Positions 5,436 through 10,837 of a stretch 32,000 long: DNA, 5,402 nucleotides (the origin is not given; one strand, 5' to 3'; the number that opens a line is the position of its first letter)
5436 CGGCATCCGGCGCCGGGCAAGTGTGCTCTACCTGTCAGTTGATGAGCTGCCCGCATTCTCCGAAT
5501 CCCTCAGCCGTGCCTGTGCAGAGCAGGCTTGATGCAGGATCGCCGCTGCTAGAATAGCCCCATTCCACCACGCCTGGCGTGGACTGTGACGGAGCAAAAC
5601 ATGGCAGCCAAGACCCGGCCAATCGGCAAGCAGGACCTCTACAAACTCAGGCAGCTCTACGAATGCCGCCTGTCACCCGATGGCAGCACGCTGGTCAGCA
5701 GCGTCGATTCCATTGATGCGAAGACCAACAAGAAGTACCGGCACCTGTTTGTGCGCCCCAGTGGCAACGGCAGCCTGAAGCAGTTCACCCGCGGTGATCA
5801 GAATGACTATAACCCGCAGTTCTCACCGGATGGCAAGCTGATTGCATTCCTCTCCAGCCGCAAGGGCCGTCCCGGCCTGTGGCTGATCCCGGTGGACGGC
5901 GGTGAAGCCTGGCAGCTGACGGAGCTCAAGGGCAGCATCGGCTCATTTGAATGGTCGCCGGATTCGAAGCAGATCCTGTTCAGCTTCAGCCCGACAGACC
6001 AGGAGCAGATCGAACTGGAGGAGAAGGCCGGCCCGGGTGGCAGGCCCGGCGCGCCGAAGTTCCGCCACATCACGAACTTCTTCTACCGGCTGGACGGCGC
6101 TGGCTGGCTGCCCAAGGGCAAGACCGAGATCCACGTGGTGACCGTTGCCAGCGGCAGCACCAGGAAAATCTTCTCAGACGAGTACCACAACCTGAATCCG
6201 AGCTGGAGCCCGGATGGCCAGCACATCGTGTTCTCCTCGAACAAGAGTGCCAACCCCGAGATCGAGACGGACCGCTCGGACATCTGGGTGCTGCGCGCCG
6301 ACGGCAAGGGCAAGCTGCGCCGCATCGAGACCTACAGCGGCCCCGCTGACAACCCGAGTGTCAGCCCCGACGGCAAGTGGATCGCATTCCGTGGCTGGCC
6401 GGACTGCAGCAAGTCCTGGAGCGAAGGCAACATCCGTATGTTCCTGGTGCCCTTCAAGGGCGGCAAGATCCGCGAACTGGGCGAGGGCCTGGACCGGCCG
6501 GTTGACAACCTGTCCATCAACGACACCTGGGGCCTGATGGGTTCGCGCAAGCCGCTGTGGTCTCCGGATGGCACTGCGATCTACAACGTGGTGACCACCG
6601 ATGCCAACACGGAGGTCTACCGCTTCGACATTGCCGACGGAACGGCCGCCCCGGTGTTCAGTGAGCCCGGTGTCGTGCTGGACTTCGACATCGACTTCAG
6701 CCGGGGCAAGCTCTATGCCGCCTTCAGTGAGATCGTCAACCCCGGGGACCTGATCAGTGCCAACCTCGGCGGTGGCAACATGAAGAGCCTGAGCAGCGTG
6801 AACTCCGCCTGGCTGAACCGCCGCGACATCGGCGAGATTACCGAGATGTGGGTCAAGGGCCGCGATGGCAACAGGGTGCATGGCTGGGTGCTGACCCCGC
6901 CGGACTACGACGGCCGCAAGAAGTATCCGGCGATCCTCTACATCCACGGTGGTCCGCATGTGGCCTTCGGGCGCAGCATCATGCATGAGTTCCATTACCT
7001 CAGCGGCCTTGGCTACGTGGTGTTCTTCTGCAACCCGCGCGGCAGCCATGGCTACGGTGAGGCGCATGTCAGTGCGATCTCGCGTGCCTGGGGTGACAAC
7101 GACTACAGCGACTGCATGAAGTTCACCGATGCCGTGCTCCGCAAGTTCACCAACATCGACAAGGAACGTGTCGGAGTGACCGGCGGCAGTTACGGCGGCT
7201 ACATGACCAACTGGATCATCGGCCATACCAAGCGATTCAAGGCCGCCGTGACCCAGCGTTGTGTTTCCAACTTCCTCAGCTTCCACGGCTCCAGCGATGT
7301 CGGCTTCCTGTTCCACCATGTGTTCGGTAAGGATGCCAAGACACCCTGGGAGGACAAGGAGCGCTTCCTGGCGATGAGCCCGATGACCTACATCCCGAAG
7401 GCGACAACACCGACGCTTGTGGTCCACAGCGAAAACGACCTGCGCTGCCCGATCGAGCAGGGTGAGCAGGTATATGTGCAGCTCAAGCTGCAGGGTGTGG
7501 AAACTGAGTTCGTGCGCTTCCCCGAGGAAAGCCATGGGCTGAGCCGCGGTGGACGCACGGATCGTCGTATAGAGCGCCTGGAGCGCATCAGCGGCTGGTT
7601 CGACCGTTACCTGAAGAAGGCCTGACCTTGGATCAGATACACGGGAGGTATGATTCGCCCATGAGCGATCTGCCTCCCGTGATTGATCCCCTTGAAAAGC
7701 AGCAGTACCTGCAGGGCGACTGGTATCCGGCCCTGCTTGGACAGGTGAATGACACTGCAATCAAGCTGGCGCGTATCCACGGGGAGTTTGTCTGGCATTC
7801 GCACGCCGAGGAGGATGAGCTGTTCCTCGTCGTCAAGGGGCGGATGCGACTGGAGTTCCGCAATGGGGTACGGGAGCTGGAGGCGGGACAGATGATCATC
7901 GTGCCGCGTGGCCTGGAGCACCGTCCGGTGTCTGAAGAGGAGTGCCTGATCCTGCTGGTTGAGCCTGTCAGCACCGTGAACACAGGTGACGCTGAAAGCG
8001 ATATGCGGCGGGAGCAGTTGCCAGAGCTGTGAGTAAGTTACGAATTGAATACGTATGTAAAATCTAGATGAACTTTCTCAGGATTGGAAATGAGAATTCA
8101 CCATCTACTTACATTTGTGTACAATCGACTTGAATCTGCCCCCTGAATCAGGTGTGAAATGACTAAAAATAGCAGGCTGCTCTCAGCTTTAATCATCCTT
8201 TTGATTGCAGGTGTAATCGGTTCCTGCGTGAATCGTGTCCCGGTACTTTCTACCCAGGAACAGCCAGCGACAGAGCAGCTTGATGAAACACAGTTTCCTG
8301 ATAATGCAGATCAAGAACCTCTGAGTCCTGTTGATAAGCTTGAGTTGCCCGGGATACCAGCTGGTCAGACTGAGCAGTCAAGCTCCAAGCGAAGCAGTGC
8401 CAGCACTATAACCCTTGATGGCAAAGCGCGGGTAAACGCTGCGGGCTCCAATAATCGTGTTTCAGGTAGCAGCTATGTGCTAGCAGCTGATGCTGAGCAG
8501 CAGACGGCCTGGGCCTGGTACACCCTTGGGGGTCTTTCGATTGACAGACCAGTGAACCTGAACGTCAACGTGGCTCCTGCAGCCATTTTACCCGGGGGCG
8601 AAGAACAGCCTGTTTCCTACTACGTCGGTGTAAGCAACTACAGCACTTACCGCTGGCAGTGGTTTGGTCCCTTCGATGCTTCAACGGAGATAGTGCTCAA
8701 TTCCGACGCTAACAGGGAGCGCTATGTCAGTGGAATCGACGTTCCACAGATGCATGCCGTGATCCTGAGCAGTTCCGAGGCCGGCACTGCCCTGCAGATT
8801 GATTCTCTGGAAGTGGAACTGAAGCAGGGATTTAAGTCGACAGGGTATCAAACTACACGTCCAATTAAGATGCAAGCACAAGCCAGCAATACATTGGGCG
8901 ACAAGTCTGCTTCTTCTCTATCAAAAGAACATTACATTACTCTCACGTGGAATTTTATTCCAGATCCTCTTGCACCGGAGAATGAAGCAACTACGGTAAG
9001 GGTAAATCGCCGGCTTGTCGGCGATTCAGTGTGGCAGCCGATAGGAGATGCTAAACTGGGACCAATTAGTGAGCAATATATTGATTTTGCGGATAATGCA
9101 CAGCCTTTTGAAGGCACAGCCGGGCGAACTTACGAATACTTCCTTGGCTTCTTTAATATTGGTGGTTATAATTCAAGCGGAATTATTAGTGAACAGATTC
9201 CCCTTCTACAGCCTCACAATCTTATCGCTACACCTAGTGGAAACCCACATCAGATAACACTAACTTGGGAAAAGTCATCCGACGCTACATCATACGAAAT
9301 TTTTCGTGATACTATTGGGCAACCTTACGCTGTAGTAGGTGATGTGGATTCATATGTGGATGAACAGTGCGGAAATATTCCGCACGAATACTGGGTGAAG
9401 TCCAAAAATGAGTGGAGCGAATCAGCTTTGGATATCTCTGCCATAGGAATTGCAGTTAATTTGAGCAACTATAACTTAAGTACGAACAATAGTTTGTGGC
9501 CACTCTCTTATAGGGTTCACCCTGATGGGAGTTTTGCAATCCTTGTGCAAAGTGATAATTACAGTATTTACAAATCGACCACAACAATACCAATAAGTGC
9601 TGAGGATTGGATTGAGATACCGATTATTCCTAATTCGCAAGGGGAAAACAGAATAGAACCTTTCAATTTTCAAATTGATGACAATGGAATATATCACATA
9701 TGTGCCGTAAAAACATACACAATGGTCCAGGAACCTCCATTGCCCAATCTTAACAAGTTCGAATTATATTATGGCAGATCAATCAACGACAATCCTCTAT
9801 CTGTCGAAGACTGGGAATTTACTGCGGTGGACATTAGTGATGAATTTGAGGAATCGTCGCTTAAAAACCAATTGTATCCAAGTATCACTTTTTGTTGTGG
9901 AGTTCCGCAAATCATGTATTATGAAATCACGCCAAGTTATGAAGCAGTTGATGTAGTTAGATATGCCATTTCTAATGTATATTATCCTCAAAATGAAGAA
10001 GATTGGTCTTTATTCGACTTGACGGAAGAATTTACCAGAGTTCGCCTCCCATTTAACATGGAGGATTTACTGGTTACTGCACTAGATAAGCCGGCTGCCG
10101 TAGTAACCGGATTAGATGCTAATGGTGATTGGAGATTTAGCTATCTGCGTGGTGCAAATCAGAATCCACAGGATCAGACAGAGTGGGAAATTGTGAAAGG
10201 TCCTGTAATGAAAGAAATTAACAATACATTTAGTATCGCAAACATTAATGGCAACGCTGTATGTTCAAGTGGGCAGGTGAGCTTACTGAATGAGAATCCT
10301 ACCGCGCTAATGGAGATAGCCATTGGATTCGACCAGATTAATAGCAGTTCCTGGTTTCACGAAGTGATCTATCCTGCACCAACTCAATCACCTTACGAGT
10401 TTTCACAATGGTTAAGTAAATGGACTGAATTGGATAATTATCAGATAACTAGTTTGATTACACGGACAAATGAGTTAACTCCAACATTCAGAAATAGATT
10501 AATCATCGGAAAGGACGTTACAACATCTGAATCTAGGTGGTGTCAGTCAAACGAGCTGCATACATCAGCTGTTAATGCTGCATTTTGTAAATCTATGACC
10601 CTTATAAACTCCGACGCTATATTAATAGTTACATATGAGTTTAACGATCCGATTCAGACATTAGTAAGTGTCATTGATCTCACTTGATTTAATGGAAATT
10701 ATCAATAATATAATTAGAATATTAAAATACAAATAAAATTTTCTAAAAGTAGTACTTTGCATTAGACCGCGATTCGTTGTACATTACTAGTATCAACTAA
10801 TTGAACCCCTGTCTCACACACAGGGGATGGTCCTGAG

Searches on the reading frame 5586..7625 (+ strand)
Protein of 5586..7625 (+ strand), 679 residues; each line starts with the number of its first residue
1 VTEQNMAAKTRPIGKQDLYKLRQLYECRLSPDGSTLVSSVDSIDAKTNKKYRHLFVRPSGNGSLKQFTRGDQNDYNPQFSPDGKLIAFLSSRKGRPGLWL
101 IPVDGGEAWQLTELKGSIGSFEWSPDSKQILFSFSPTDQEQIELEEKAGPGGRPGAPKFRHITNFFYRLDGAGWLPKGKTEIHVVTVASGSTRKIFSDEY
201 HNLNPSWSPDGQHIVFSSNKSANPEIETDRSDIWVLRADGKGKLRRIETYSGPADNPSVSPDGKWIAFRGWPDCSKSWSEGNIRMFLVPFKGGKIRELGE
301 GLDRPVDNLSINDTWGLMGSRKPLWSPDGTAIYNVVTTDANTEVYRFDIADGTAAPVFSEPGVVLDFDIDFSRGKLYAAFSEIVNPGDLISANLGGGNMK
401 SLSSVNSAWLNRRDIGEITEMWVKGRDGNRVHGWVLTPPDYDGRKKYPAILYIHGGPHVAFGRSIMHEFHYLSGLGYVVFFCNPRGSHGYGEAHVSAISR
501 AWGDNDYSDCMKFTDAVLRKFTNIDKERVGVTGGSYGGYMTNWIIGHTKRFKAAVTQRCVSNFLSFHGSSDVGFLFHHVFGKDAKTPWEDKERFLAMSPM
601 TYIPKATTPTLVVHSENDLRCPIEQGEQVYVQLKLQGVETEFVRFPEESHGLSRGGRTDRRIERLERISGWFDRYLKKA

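Call 16: search_protein_families(library=pfam, proteins=[window:5586-7625:+], max_evalue=0.001)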
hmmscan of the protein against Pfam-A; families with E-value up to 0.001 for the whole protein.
window:5586-7625:+ (679 aa): 8 families
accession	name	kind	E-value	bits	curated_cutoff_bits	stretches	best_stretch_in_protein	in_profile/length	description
PF00326.27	Peptidase_S9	-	2e-52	178.2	22.6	1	465-678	3-212/213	Prolyl oligopeptidase family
PF07676.18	PD40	-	7.1e-29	99.5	20.9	3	64-99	1-37/38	WD40-like Beta Propeller Repeat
PF20434.5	BD-FAE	-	4.9e-10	39.7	26.8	1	444-632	10-214/215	BD-FAE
PF05448.18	AXE1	-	5.6e-07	29.1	21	1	417-556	55-205/321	Acetyl xylan esterase (AXE1)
PF25174.1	Beta-prop_THOC3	-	4.3e-05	23.1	305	0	71-132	88-146/272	THOC3 beta-propeller domain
PF01738.24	DLH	-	0.00012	22.2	21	1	516-658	86-194/217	Dienelactone hydrolase family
PF00930.27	DPPIV_N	-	0.00023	20.4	22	0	45-137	253-350/354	Dipeptidyl peptidase IV (DPP IV) N-terminal region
PF07859.19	Abhydrolase_3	-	0.00071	19.8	25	0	605-652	163-208/210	alpha/beta hydrolase fold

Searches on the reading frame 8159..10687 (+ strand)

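Call 3: search_protein_families(library=pfam, proteins=[window:8159-10687:+], max_evalue=0.1)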
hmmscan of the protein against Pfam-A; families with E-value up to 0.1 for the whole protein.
window:8159-10687:+ (842 aa): 1 family
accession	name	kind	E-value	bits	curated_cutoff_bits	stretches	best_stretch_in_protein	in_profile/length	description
PF21910.2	GH85_C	-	0.057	14.3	27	0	365-386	18-39/95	GH85 endohexosaminidases, C-terminal domain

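Call 29: search_protein_families(library=ncbifam, proteins=[window:8159-10687:+], max_evalue=0.1)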
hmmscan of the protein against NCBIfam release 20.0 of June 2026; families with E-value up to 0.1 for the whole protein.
window:8159-10687:+ (842 aa): 0 families
